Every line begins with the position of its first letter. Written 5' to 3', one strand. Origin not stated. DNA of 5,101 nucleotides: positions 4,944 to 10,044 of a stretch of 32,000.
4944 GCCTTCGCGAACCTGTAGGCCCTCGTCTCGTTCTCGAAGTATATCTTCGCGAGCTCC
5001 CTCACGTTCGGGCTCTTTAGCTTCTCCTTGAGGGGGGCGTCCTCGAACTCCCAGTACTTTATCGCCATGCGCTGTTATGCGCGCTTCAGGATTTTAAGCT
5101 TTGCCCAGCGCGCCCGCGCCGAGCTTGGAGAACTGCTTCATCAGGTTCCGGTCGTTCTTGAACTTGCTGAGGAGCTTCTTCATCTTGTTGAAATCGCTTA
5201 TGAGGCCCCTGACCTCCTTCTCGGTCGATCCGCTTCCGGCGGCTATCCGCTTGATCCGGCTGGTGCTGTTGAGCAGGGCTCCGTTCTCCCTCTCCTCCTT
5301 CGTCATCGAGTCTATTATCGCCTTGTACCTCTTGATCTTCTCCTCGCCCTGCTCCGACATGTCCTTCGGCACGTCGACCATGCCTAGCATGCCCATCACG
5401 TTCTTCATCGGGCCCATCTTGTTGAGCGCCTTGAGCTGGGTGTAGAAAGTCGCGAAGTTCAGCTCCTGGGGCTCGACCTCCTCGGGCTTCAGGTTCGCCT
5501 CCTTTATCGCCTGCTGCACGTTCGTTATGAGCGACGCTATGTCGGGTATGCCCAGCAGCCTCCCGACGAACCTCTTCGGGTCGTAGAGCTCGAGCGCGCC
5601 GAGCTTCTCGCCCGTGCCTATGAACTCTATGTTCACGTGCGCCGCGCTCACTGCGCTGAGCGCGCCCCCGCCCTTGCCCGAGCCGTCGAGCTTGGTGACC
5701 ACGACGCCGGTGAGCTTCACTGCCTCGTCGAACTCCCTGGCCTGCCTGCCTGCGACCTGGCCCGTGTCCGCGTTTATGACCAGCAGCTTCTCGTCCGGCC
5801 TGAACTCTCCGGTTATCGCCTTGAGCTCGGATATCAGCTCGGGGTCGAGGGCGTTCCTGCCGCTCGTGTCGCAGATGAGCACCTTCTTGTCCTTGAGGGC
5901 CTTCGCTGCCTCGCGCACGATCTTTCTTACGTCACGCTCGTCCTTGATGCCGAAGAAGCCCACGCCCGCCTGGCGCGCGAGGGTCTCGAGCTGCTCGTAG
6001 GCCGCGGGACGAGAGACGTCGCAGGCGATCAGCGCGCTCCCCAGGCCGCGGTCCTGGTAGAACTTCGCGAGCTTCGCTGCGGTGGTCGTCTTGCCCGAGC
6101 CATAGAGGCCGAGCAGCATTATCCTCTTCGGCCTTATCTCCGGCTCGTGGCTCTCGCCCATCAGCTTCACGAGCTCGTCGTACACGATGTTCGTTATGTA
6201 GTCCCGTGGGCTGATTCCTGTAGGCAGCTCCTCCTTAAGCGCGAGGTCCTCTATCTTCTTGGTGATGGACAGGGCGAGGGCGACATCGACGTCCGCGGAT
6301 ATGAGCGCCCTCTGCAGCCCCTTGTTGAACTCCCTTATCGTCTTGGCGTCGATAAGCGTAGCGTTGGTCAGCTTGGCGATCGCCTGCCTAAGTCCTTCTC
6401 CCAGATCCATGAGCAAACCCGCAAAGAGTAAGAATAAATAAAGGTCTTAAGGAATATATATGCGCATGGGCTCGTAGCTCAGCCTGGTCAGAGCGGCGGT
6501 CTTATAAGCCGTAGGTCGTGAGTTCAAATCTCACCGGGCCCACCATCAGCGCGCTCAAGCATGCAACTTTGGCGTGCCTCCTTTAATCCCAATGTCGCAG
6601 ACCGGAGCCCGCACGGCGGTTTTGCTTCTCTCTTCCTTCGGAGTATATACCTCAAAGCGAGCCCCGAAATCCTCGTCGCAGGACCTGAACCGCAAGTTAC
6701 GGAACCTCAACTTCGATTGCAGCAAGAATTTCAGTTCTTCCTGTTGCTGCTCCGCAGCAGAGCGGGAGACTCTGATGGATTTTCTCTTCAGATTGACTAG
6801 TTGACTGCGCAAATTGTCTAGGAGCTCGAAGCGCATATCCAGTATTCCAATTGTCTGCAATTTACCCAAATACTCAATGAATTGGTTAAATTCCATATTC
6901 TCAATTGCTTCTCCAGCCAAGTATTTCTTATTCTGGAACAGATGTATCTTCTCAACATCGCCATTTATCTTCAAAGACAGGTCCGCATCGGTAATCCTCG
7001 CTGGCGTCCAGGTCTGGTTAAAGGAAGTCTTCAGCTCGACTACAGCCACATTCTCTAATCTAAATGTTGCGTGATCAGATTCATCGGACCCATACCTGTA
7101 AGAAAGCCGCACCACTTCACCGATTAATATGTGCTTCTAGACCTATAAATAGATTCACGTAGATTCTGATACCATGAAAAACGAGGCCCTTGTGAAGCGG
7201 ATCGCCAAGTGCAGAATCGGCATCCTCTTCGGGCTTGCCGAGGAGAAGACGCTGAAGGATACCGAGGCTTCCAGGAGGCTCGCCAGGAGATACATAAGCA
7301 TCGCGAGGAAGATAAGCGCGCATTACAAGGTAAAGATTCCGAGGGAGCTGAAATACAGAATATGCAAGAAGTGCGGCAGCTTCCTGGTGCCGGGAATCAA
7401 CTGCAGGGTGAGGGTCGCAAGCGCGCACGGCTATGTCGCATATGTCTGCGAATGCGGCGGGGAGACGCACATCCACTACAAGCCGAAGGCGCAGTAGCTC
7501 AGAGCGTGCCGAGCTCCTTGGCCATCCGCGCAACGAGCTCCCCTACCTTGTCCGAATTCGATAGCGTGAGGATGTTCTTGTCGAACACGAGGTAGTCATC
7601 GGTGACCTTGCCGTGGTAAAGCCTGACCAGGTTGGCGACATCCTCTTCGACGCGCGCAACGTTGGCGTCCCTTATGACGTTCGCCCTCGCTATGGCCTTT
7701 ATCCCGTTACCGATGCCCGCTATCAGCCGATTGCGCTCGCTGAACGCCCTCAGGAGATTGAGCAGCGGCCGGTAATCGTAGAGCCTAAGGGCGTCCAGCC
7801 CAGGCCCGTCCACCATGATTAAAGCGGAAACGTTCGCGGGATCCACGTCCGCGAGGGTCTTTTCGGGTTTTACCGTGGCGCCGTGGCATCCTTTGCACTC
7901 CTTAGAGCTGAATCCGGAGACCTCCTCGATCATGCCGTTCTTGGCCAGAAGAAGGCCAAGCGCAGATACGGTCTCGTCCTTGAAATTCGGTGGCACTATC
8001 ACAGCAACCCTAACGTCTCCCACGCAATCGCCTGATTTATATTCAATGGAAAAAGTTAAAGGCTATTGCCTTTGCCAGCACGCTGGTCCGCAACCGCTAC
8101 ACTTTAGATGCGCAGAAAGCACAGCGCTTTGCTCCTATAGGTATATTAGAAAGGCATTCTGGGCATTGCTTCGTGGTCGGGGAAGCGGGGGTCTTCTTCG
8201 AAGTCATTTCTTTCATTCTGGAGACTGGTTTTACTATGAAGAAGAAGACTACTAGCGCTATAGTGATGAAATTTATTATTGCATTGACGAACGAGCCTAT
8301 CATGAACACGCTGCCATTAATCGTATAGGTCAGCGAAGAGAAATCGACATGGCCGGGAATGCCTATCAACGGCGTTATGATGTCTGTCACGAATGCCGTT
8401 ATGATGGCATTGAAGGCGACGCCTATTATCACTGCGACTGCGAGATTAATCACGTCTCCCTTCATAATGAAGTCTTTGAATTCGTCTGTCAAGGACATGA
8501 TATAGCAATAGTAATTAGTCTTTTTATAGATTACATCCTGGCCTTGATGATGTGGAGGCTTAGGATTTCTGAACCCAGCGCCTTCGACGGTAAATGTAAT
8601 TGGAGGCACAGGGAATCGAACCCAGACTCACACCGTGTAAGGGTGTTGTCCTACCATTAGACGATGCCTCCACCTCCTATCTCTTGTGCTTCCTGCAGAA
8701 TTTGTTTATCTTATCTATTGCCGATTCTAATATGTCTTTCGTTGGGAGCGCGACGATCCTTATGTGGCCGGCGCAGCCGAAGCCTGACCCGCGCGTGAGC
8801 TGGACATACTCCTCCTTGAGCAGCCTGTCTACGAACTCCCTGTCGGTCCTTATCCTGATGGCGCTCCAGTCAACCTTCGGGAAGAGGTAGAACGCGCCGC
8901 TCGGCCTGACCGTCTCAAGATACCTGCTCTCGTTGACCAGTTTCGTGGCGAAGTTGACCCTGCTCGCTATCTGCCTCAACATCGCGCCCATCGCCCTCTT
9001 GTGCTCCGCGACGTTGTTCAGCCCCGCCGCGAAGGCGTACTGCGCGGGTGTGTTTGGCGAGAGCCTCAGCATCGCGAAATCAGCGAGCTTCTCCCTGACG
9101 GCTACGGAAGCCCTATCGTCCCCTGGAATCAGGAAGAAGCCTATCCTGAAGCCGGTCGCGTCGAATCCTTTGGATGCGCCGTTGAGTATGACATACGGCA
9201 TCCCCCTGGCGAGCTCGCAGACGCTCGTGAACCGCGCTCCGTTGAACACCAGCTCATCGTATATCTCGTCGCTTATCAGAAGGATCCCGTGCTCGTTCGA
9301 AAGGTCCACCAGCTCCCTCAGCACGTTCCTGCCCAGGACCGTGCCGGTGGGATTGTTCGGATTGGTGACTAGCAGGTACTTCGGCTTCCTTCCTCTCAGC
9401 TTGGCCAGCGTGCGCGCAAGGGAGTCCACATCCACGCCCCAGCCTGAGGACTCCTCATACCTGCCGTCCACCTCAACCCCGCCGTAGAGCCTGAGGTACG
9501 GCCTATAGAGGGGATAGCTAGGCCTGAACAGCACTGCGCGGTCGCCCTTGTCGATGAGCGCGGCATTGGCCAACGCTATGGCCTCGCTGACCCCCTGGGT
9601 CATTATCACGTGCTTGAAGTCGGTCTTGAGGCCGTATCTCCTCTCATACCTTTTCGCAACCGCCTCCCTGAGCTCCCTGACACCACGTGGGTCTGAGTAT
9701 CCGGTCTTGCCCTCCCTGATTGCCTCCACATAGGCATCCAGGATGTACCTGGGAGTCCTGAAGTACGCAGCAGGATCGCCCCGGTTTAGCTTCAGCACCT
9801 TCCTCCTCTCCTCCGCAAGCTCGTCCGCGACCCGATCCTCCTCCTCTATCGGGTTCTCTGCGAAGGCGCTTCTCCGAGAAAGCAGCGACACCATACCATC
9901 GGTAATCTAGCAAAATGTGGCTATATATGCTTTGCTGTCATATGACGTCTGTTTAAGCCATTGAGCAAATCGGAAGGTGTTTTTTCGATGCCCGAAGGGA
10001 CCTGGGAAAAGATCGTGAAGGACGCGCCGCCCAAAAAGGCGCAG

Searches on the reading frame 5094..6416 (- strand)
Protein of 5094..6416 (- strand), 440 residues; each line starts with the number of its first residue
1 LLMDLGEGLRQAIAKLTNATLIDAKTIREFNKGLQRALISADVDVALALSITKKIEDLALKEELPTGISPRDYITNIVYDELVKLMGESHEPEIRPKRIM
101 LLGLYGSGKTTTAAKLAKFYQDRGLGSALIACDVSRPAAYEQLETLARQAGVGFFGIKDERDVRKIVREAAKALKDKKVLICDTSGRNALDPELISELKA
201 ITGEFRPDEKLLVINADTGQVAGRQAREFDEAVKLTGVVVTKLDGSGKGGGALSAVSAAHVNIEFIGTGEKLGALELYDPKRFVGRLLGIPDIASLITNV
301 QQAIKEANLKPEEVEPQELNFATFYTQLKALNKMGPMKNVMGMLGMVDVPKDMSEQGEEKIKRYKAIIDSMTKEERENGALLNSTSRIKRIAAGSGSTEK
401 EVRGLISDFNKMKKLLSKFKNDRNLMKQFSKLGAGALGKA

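Call 17: search_protein_families(library=pfam, max_evalue=0.001, proteins=[window:5094-6416:-])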
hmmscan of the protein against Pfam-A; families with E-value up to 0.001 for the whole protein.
window:5094-6416:- (440 aa): 5 families
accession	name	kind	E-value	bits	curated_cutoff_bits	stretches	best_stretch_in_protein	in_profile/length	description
PF00448.28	SRP54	-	2.8e-60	203.8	22.7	1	97-289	2-196/196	SRP54-type protein, GTPase domain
PF02978.25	SRP_SPB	-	7.8e-28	97.1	27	1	319-415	2-90/91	Signal peptide binding domain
PF02881.24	SRP54_N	-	7.6e-16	58.5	22.4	1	5-82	1-75/75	SRP54-type protein, helical bundle domain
PF01656.29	CbiA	-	5.3e-07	30.1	25.4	1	106-246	9-86/125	CobQ/CobB/MinD/ParA nucleotide binding domain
PF13401.12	AAA_22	-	2.1e-05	25.3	27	1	99-200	8-106/130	AAA domain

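Call 47: find_homologous_proteins(query=window:5094-6416:-, max_evalue=1e-30)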
Query window:5094-6416:- (440 aa): 7807 proteins with E <= 1e-30 among 8000 candidates; the best 120 are listed.
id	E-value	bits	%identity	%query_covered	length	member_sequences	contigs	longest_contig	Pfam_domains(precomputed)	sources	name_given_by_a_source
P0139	4.2e-239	812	87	98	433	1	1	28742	PF02881.25,PF02978.27,PF01656.30,PF00448.29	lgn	-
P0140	6.0e-232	788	85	98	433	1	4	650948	PF02881.25,PF02978.27,PF01656.30,PF00448.29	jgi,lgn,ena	jgi:signal recognition particle subunit SRP54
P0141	1.3e-229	780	84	98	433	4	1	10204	PF02881.25,PF02978.27,PF01656.30,PF00448.29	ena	-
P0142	6.3e-224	762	82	98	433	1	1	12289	PF02881.25,PF02978.27,PF01656.30,PF00448.29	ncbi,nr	ncbi:Signal recognition particle 54 kDa protein [uncultured archaeon]|nr:Signal recognition particle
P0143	5.1e-218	742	80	98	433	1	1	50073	PF02881.25,PF02978.27,PF01656.30,PF00448.29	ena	-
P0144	2.1e-212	724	77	98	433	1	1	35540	PF02881.25,PF02978.27,PF01656.30,PF13207.13,PF00448.29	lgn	-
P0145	2.8e-211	720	77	98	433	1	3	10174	PF02881.25,PF02978.27,PF01656.30,PF13207.13,PF00448.29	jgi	jgi:signal recognition particle subunit SRP54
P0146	2.4e-208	710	75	98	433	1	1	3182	PF02881.25,PF02978.27,PF01656.30,PF00448.29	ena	-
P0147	1.4e-207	708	76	98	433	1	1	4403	PF02881.25,PF02978.27,PF01656.30,PF13207.13,PF00448.29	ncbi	-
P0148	1.4e-207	708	77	98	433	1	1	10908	PF02881.25,PF02978.27,PF01656.30,PF00448.29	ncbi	-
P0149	5.6e-207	706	75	98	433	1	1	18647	PF02881.25,PF02978.27,PF01656.30,PF00448.29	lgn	-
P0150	2.4e-206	704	75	98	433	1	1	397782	PF02881.25,PF02978.27,PF01656.30,PF13401.13,PF00448.29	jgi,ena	jgi:signal recognition particle subunit SRP54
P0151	4.5e-205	700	75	98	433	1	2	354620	PF02881.25,PF02978.27,PF01656.30,PF00448.29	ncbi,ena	-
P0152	5.5e-205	699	75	98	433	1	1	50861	PF02881.25,PF02978.27,PF01656.30,PF13401.13,PF00448.29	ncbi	-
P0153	6.4e-205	699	75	98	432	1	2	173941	PF02881.25,PF02978.27,PF01656.30,PF00448.29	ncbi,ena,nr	ncbi:MAG: signal recognition particle receptor subunit alpha [Candidatus Micrarchaeota archaeon]|nr:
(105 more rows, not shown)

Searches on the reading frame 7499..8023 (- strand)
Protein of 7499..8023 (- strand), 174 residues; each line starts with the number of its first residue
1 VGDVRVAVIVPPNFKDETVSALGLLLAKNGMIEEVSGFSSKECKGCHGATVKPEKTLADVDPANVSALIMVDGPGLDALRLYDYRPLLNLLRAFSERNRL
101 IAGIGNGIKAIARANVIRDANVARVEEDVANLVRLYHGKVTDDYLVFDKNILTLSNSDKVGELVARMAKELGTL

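Call 17: search_protein_families(library=pfam, max_evalue=0.001, proteins=[window:7499-8023:-])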
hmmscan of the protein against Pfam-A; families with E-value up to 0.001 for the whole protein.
window:7499-8023:- (174 aa): 1 family
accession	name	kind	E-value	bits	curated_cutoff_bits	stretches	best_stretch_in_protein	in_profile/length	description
PF01965.30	DJ-1_PfpI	-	2.3e-13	50.7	26.6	1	5-163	2-158/165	DJ-1/PfpI family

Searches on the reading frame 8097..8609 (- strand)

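Call 18: search_protein_families(library=pfam, max_evalue=0.001, proteins=[window:8097-8609:-])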
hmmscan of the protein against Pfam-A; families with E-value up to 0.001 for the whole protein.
window:8097-8609:- (170 aa): 2 families
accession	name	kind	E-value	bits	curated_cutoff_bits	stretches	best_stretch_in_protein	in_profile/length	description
PF01741.23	MscL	-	1.1e-32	113.4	27.4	1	41-156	2-118/123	Large-conductance mechanosensitive channel, MscL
PF10571.15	UPF0547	-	0.00063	20.3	29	1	147-166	1-20/26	Uncharacterised protein family UPF0547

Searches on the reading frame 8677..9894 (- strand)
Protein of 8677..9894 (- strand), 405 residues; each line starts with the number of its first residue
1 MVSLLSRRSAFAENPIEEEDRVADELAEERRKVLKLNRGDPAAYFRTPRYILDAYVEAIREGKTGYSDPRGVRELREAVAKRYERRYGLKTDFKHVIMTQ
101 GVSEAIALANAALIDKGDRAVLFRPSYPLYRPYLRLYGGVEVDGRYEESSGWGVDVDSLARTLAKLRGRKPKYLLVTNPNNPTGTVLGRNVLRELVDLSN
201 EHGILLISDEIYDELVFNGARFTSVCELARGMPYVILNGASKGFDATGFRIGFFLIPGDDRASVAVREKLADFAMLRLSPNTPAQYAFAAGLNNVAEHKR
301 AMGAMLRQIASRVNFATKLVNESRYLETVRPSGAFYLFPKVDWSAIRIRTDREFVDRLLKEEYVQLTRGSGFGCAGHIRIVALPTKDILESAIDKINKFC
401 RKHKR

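Call 18: search_protein_families(library=pfam, max_evalue=0.001, proteins=[window:8677-9894:-])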
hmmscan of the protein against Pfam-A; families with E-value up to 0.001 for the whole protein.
window:8677-9894:- (405 aa): 1 family
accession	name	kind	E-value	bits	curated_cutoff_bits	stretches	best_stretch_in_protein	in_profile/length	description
PF00155.27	Aminotran_1_2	-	1.6e-65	222.1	19.7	1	32-396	2-361/361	Aminotransferase class I and II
